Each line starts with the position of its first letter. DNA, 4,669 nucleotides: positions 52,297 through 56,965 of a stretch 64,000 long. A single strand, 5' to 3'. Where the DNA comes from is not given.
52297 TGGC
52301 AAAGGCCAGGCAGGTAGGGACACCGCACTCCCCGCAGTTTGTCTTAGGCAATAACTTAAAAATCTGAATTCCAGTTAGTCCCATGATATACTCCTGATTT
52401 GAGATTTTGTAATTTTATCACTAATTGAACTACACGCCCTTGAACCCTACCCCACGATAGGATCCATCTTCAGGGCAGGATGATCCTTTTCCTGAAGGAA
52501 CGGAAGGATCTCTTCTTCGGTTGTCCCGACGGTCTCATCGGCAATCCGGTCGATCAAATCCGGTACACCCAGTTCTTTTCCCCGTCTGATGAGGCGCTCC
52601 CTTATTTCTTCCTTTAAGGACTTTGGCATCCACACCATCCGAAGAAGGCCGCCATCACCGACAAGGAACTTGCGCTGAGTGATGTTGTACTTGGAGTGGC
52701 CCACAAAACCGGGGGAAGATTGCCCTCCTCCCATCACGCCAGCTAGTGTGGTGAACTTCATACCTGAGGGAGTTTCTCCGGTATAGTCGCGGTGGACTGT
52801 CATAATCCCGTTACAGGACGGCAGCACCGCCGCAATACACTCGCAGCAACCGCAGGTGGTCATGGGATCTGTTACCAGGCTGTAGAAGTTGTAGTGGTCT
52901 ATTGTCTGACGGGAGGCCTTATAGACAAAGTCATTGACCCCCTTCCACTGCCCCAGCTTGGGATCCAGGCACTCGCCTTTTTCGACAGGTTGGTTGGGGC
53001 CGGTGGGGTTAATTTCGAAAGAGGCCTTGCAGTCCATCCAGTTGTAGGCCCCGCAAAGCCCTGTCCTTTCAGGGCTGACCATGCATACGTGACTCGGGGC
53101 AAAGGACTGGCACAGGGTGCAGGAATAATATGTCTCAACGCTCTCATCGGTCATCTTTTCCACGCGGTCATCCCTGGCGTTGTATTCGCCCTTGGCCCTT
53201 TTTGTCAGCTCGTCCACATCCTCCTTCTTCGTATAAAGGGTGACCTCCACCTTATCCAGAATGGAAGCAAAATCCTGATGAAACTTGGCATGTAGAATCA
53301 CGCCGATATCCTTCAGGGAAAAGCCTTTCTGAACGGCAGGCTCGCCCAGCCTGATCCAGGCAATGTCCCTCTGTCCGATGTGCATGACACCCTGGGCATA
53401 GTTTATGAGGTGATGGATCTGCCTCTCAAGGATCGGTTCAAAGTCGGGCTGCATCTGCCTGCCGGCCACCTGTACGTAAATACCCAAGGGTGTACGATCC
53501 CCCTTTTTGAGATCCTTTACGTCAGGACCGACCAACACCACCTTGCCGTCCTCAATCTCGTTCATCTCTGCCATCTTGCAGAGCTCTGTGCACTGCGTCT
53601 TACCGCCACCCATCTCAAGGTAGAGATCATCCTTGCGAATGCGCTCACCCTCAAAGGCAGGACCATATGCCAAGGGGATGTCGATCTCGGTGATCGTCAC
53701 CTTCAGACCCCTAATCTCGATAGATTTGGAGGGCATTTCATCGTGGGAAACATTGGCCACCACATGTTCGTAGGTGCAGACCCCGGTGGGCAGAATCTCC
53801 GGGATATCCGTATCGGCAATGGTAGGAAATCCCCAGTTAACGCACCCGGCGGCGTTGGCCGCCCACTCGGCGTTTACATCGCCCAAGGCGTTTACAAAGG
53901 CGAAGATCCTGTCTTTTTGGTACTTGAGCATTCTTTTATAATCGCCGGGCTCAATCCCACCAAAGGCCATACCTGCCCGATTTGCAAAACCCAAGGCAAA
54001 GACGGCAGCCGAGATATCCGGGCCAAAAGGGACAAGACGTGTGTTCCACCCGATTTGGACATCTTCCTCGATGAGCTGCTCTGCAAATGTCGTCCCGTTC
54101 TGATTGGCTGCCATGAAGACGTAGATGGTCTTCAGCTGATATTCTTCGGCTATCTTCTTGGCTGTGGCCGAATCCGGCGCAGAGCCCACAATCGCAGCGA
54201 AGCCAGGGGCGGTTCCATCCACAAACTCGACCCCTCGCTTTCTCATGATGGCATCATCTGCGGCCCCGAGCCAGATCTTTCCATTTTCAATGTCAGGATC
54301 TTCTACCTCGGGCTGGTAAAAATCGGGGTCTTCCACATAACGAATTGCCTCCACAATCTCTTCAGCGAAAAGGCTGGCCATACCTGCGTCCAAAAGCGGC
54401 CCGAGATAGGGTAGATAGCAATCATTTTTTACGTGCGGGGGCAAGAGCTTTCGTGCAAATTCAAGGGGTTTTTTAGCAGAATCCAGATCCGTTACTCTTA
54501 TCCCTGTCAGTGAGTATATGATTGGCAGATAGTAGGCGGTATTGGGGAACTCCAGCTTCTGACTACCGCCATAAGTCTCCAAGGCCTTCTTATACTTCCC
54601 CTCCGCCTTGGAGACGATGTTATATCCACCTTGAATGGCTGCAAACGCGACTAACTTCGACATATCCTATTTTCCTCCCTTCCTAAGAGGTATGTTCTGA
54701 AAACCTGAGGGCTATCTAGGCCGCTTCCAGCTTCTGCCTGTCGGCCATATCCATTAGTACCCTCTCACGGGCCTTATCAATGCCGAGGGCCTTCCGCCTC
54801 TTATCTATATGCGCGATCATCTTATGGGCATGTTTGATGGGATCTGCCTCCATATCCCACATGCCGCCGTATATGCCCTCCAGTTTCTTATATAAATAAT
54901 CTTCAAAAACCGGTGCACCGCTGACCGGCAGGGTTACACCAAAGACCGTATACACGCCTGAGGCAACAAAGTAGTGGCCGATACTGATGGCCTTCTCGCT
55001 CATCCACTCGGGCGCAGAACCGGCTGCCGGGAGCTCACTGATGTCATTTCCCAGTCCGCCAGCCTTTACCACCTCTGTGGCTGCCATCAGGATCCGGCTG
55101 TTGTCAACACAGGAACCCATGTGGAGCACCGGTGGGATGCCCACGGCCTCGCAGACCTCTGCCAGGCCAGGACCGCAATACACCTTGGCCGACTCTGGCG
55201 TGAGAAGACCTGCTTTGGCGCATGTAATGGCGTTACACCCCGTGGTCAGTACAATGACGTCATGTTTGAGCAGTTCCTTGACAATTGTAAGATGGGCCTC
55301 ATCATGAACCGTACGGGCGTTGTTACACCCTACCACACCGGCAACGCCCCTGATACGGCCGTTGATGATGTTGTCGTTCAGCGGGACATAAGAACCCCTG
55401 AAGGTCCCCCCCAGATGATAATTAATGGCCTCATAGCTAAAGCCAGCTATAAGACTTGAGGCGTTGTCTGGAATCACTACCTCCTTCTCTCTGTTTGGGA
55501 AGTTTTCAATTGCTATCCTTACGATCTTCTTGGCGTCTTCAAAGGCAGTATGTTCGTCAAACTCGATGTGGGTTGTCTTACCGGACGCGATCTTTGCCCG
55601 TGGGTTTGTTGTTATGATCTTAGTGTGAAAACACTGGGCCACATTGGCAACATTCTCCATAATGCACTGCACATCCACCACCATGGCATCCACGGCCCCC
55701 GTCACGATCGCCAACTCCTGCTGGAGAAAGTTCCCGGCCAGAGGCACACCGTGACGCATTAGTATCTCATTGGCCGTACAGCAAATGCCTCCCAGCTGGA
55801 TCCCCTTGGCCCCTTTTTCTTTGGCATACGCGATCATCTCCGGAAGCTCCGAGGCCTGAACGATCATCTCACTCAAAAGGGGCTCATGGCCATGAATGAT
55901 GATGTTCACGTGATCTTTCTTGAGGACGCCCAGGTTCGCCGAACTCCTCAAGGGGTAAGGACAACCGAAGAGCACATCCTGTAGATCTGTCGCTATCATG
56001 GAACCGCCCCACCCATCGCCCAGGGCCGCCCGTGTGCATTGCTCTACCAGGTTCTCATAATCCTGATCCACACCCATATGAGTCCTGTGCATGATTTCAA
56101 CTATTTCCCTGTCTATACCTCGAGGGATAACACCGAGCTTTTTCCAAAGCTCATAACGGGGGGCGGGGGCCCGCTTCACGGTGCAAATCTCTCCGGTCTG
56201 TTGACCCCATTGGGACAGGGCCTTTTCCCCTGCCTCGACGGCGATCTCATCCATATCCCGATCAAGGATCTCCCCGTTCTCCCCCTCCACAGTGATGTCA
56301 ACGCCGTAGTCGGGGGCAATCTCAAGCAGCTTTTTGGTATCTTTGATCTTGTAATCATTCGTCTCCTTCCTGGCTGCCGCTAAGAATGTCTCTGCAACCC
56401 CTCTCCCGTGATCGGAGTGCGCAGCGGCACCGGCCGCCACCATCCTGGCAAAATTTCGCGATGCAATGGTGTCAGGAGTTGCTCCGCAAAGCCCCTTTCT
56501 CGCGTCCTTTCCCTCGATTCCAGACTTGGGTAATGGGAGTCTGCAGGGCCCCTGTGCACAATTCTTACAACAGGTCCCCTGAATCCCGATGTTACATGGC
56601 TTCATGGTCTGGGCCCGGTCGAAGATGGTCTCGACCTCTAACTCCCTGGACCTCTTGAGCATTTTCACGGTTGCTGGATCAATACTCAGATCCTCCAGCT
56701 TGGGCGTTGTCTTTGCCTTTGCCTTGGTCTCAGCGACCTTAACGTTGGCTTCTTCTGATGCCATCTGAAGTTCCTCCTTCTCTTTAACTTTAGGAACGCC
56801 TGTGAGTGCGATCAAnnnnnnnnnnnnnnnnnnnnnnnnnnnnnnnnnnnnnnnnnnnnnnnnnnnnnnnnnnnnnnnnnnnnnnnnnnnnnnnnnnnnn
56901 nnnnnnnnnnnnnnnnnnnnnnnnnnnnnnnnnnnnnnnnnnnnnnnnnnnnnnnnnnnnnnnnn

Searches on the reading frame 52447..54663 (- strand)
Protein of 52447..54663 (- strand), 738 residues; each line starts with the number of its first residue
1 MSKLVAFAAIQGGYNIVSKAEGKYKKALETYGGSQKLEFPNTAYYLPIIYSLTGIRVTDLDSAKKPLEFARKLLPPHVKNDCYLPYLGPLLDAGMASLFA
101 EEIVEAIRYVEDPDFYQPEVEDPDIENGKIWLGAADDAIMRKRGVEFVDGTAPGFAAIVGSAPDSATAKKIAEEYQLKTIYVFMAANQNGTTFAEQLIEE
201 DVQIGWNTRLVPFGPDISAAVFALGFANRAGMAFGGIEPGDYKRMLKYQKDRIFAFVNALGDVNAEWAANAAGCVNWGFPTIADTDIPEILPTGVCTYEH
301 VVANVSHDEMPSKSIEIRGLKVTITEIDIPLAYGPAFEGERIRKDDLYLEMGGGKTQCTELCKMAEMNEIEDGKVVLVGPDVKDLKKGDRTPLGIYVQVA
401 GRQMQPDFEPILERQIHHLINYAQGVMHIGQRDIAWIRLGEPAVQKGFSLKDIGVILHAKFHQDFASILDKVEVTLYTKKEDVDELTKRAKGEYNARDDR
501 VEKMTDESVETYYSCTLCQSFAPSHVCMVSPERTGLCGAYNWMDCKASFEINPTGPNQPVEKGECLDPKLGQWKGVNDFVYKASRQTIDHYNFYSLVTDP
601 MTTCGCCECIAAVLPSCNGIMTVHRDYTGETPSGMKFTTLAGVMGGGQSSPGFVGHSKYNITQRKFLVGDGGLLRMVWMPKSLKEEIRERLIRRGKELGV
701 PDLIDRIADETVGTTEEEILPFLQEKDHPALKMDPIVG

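Call 47: search_protein_families(library=pfam, max_evalue=0.0001, proteins=[window:52447-54663:-])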
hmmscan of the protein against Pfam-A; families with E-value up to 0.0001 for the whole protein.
window:52447-54663:- (738 aa): 3 families
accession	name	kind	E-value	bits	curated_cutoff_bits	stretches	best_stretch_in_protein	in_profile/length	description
PF19436.4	ACS_CODH_B_C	-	6.6e-122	406.2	25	1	494-737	1-245/245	ACS/CODH beta subunit C-terminal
PF03598.20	CdhC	-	1.4e-68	230.1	24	1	329-483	1-155/155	CO dehydrogenase/acetyl-CoA synthase complex beta subunit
PF18537.6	CODH_A_N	-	2e-28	98.6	32.2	1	21-110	1-83/83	Carbon monoxide dehydrogenase subunit alpha N-terminal domain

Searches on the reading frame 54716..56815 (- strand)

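Call 80: search_protein_families(library=pfam, max_evalue=0.0001, proteins=[window:54716-56815:-])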
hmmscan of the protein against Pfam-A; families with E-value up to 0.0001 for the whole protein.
window:54716-56815:- (699 aa): 1 family
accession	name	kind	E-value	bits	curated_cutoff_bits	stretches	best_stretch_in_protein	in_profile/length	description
PF03063.25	Prismane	-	7.2e-173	576.3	27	1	81-659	1-512/513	Prismane/CO dehydrogenase family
